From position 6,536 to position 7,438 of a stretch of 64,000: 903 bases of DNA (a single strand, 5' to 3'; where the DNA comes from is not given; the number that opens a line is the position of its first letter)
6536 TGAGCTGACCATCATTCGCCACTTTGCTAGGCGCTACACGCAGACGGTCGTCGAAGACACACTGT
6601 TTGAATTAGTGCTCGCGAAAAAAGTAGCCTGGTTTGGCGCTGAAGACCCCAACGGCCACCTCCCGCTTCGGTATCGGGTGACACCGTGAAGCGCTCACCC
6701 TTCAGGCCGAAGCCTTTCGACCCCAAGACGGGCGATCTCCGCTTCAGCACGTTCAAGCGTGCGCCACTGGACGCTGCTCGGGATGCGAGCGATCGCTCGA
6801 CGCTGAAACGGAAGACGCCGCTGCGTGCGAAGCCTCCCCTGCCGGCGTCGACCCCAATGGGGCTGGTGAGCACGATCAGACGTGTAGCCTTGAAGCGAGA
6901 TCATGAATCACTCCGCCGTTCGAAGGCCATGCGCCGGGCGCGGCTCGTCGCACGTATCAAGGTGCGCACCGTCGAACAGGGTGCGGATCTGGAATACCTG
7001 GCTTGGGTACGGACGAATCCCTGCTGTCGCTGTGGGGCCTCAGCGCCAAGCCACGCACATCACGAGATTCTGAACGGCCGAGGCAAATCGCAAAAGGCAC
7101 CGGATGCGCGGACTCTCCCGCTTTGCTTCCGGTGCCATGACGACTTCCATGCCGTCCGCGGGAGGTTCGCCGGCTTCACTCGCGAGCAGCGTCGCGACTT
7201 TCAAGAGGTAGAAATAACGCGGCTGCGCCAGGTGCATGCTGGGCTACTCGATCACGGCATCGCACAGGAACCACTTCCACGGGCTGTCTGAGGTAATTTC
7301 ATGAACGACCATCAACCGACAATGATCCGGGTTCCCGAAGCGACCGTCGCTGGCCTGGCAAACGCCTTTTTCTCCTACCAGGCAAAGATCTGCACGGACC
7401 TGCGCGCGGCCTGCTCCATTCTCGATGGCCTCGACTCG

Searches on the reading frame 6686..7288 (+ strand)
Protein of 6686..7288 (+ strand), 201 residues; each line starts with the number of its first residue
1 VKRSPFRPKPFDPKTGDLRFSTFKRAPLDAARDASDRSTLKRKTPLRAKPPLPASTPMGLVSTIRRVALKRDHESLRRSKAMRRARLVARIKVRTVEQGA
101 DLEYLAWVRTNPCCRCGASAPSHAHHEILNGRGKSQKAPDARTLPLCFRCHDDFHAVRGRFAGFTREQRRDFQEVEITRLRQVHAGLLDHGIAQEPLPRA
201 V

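Call 32: search_protein_families(library=pfam, proteins=[window:6686-7288:+], max_evalue=0.001)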
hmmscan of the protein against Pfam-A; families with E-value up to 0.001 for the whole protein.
window:6686-7288:+ (201 aa): 1 family
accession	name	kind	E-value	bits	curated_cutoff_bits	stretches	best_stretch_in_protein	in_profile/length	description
PF06147.18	DUF968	-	6.6e-12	46.2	27.8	1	102-159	90-147/171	Protein of unknown function (DUF968)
